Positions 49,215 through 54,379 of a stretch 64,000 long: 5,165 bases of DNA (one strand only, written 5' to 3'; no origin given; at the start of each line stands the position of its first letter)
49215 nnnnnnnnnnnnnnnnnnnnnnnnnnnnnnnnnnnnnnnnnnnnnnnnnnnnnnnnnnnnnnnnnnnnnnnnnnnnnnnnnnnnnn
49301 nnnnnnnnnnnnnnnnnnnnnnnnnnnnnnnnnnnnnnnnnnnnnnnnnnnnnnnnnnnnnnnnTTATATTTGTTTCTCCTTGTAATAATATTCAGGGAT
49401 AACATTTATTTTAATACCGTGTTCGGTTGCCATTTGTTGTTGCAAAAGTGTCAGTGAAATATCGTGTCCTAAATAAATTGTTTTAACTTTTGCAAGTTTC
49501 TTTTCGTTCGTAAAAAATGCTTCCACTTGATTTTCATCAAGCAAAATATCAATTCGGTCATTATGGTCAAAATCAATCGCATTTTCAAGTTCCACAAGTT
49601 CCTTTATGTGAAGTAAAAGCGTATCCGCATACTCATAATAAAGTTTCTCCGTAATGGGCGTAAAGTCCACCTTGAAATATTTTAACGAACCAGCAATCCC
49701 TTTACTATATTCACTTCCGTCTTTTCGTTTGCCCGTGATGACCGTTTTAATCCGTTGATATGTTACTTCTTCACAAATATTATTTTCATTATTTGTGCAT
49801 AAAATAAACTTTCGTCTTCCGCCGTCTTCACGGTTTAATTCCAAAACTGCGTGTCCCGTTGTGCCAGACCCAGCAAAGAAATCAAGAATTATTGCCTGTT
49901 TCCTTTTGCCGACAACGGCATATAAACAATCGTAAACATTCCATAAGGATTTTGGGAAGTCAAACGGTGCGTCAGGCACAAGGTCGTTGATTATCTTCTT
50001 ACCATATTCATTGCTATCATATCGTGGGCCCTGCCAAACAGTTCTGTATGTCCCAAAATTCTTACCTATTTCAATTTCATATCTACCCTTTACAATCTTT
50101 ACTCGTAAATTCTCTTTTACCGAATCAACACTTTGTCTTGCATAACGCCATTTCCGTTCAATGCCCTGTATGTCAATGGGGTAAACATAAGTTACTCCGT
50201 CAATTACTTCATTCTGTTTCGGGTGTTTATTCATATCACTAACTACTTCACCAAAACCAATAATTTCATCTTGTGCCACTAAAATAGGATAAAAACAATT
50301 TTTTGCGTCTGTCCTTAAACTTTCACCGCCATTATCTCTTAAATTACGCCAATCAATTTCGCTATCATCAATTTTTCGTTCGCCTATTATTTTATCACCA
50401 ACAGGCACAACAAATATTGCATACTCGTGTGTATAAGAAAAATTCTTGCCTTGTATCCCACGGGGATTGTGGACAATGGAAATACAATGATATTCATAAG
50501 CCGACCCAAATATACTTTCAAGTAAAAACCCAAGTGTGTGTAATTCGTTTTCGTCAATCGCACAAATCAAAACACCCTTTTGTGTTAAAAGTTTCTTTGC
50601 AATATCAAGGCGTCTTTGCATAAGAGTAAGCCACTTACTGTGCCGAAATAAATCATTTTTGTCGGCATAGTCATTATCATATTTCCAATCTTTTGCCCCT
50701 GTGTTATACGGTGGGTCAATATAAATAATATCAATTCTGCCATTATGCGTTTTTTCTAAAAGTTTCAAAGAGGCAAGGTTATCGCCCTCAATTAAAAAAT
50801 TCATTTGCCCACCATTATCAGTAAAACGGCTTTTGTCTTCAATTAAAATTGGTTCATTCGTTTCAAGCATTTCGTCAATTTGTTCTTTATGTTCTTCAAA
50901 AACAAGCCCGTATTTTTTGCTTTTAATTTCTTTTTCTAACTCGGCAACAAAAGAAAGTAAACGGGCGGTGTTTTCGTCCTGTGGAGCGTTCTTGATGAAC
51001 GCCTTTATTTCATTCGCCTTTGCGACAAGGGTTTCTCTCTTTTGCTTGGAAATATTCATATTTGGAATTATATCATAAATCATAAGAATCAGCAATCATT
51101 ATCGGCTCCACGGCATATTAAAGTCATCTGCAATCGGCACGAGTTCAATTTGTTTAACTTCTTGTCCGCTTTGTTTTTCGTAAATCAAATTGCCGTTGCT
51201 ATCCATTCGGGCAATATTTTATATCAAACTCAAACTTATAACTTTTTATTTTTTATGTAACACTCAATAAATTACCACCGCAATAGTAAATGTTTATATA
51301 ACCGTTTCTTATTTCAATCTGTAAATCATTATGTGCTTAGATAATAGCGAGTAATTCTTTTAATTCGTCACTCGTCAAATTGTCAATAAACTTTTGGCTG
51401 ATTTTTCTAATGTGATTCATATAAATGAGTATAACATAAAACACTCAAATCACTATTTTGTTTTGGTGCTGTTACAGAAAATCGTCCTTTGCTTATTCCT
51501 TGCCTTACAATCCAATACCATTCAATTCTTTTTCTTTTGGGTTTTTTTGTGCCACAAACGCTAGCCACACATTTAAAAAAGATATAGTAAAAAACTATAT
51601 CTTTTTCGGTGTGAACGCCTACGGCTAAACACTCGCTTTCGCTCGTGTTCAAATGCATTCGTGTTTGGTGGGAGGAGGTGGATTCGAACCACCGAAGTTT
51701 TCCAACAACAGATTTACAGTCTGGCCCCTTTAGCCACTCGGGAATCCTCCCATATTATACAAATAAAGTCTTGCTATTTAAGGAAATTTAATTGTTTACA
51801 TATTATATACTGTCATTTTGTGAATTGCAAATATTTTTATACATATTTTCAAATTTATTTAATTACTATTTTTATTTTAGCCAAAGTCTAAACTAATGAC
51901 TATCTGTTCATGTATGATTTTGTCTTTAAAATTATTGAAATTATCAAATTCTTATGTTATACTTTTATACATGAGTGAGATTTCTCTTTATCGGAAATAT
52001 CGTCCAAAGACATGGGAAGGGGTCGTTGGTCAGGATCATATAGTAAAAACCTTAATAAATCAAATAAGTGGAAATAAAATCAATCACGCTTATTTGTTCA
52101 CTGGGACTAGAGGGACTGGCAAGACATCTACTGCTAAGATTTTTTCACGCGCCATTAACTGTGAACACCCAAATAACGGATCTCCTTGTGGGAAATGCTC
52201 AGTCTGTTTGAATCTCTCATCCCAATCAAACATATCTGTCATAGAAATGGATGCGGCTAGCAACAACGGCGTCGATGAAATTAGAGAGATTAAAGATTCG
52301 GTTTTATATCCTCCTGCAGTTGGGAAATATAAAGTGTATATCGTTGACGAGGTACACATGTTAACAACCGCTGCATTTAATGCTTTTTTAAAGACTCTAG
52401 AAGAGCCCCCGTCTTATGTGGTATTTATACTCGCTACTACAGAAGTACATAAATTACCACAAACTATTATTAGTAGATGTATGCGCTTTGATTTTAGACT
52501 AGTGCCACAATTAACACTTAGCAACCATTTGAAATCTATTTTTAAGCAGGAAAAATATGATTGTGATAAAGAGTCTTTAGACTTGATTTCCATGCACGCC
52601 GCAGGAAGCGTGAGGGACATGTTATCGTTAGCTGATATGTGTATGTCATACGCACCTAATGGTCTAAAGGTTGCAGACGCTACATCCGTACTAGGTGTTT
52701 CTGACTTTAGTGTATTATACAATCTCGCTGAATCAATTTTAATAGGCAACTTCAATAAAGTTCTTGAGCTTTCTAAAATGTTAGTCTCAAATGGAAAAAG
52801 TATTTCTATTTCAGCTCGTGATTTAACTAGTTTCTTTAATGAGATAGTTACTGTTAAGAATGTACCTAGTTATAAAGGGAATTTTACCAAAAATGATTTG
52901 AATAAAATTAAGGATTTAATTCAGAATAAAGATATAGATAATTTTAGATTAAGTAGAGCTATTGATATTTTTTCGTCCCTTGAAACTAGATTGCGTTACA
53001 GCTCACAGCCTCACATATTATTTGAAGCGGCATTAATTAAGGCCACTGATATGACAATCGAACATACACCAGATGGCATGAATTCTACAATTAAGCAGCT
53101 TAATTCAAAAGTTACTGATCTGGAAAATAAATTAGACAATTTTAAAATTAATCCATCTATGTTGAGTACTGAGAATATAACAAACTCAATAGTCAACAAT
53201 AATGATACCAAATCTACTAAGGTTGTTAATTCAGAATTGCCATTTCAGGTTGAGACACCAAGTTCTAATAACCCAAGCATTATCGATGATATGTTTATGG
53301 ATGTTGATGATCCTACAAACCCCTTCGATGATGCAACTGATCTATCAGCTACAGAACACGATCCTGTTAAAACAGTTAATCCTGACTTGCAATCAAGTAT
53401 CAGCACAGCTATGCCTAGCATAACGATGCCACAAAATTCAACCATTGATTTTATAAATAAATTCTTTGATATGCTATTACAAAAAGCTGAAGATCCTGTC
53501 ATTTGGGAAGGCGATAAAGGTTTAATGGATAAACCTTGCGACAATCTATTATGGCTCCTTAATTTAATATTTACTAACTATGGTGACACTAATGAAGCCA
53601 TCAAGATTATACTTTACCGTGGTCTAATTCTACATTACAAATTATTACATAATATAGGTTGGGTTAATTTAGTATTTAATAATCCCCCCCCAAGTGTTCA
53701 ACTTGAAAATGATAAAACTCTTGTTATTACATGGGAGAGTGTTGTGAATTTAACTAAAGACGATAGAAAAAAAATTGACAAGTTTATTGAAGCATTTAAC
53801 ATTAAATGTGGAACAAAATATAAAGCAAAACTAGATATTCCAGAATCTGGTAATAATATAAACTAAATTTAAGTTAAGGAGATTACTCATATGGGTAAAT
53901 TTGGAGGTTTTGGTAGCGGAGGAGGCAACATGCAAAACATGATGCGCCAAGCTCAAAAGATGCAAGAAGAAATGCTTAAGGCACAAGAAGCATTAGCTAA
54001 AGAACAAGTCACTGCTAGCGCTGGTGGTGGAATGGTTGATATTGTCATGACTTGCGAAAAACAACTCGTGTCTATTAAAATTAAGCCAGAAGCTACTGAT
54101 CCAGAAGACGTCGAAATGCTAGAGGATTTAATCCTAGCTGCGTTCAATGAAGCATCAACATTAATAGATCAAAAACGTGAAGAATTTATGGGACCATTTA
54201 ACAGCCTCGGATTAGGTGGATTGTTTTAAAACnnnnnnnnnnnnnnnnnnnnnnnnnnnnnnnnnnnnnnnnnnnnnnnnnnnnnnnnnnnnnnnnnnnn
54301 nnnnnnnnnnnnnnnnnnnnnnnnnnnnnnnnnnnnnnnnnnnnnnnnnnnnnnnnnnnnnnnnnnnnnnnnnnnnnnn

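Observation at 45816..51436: Type III R-M island with RhuM and unknown passengers beside tRNA-Tyr, with no mobility genes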

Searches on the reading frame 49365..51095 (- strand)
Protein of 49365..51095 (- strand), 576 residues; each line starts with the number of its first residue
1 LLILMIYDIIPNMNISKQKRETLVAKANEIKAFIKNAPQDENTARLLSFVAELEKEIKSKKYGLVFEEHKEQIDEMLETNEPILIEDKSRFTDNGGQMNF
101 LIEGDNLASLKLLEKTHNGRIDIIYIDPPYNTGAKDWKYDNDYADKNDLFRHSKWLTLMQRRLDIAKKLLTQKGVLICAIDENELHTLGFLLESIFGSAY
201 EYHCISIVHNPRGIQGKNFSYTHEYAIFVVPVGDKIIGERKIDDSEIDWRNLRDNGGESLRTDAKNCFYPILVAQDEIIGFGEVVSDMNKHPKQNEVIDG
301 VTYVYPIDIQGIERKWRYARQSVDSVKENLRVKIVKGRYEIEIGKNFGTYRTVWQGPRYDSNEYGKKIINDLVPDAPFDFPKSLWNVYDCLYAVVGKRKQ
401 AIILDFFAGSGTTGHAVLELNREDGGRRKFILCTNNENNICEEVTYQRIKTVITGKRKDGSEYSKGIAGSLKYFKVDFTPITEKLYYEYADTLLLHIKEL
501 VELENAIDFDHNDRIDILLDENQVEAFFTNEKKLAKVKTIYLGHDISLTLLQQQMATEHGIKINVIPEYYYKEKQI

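Call 4: search_protein_families(library=pfam, proteins=[window:49365-51095:-], max_evalue=0.01)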
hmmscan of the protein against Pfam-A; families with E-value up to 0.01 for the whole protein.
window:49365-51095:- (576 aa): 2 families
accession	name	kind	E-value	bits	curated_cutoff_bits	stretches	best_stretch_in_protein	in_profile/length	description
PF01555.25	N6_N4_Mtase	-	1e-22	81.6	26.7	1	121-438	1-213/221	DNA methylase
PF03602.21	Cons_hypoth95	-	8.5e-05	22.7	24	0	110-135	102-128/182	Conserved hypothetical protein 95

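Call 5: search_protein_families(library=padloc, proteins=[window:49365-51095:-], max_evalue=0.01)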
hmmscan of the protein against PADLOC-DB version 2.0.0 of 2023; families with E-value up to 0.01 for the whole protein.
window:49365-51095:- (576 aa): 33 families (the best 25 are shown)
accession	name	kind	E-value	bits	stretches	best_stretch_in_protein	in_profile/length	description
PDLC03642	MTase_III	-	3.7e-95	317.6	2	14-199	3-183/528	Type III methyltransferase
PDLC03645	MTase_III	-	6e-67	224.2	2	95-327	134-380/709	Type III methyltransferase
PDLC03634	MTase_III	-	9.3e-62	207.8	2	152-443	170-452/621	Type III methyltransferase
PDLC03644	MTase_III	-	4e-54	182.3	1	93-477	33-422/542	Type III methyltransferase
PDLC03639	MTase_III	-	3.9e-53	178.7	2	53-195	39-184/639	Type III methyltransferase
PDLC03641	MTase_III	-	2.1e-51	173.3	2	151-453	180-464/657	Type III methyltransferase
PDLC03646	MTase_III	-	2e-42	143.1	1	100-464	473-852/1057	Type III methyltransferase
PDLC03640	MTase_III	-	3.4e-42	142.6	2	99-227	44-194/654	Type III methyltransferase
PDLC03636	MTase_III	-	1.1e-32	111.6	1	83-460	24-416/575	Type III methyltransferase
PDLC03635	MTase_III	-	2.7e-32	110.3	1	90-457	210-580/708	Type III methyltransferase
PDLC03637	MTase_III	-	3.1e-32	109.9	2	15-198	39-229/513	Type III methyltransferase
PDLC03638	MTase_III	-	3.7e-25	86.4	1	100-498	382-735/816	Type III methyltransferase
PDLC03278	MTase_II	-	5.3e-21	73.5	2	109-227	9-117/390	Type II methyltransferase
PDLC03354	MTase_II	-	7.6e-19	66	2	70-242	32-217/425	Type II methyltransferase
PDLC03300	MTase_II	-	1.3e-14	52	3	398-449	233-276/302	Type II methyltransferase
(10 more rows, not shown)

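Call 6: search_protein_families(library=ncbifam, proteins=[window:49365-51095:-], max_evalue=0.01)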
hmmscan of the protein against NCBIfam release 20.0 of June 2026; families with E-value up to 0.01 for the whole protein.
window:49365-51095:- (576 aa): 5 families
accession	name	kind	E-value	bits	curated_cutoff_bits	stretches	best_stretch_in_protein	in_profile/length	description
NF008572.0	PRK11524.1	equivalog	6.1e-08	32.1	292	1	92-177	8-83/294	adenine-specific DNA-methyltransferase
NF050803.1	DnaMtaseCcrMCaul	equivalog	4.5e-05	22.5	830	0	397-458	203-256/350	adenine-specific DNA-methyltransferase CcrM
TIGR00095.1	TIGR00095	equivalog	0.00017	21.3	117.5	1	94-135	100-139/194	16S rRNA (guanine(966)-N(2))-methyltransferase RsmD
NF010253.0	PRK13699.1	subfamily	0.0044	16.7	244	0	109-148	9-48/226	DNA methyltransferase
TIGR03534.1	RF_mod_PrmC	equivalog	0.0073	15.8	199.1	0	103-192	144-231/253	peptide chain release factor N(5)-glutamine methyltransferase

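Call 61: search_solved_structures(query=window:49365-51059:-, max_evalue=0.001)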
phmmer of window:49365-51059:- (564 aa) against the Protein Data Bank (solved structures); distinct sequences matched with E-value up to 0.001: 3.
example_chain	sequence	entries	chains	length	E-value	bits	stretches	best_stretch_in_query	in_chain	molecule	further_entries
7dsu_A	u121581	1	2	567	6.6e-43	150.5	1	75-445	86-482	Mbo45V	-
6k0w_B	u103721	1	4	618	2.1e-26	96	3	353-437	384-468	Adenine specific DNA methyltransferase (Mod)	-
4zcf_A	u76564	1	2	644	1.2e-24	90.3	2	8-131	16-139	Restriction endonuclease EcoP15I, modification subunit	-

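Call 63: find_encoding_contigs(protein=window:49365-51059:-, flank=10000, max_places=5)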
Protein window:49365-51059:- (564 aa): 1 contig read that carries it; 1 place shown.
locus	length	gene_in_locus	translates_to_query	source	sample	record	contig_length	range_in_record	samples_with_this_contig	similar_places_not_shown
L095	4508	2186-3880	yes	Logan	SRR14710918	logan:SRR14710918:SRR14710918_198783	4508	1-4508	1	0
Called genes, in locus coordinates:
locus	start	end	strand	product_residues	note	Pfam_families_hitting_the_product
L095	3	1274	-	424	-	?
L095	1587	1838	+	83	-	-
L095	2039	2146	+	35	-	-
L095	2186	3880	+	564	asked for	PF01555:N6_N4_Mtase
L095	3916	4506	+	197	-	?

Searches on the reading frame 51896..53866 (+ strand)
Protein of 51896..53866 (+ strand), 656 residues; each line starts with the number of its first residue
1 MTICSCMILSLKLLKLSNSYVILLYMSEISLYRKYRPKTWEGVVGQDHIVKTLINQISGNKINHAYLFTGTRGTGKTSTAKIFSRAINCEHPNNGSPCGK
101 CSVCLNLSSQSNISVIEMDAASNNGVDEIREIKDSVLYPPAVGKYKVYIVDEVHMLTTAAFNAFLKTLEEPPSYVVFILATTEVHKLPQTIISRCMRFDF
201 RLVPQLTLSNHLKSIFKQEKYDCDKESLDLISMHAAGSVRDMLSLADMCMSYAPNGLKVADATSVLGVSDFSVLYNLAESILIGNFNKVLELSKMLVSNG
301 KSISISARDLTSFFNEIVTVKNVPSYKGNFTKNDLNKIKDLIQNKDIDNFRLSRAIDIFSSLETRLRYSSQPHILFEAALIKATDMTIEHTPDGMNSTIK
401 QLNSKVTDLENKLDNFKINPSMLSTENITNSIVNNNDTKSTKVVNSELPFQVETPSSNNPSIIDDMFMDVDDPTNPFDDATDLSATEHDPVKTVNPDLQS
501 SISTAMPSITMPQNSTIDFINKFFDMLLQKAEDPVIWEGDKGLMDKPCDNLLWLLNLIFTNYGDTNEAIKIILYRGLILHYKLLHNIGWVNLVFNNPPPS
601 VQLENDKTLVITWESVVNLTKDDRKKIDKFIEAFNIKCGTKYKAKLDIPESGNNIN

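Call 11: find_encoding_contigs(protein=window:51896-53866:+, flank=10000, max_places=10)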
Protein window:51896-53866:+ (656 aa): no gene with exactly this product is on record in the collection.

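Call 13: find_encoding_contigs(protein=window:51971-53866:+, flank=10000, max_places=10)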
Protein window:51971-53866:+ (631 aa): no gene with exactly this product is on record in the collection.

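Call 44: find_related_loci(query=window:51971-53866:+, collection=metagenome_contigs, flank=10000)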
Query window:51971-53866:+ (631 aa) in metagenome_contigs; peptide patterns used: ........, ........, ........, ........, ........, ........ (x = any residue, [..] = any of these).
297 stretches matched a pattern; 7 encode a relative of the query (tblastn E <= 1e-3); 7 distinct loci.
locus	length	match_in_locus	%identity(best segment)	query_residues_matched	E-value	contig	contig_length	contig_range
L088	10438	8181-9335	41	1-392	1e-97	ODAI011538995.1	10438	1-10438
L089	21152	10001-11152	40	1-384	3e-95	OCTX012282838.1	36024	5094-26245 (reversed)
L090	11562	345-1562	40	5-419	3e-88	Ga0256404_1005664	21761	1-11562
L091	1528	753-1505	51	5-256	8e-93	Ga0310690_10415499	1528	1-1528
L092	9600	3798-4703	42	4-303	6e-70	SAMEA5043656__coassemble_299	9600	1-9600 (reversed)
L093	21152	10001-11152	41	1-384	4e-94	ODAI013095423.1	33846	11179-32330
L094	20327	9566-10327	28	3-256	2e-29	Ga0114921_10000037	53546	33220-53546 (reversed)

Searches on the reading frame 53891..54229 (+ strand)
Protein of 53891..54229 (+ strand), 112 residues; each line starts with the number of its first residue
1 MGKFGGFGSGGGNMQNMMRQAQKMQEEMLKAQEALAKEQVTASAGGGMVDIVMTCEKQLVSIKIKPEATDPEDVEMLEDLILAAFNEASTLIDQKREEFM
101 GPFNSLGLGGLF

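Call 43: find_encoding_contigs(protein=window:53891-54229:+, flank=10000, max_places=10)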
Protein window:53891-54229:+ (112 aa): 1 contig read that carries it; 1 place shown.
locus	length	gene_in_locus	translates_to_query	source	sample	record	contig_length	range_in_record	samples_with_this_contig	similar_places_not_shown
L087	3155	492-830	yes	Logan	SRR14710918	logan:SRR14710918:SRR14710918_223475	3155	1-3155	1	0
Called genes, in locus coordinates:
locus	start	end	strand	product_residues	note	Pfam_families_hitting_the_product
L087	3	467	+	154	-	?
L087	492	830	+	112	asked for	PF02575:YbaB_DNA_bd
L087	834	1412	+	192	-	PF21176:RecR_HhH, PF02132:RecR_ZnF (weak), PF01751:Toprim, PF13662:Toprim_4, PF21175:RecR_C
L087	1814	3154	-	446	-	?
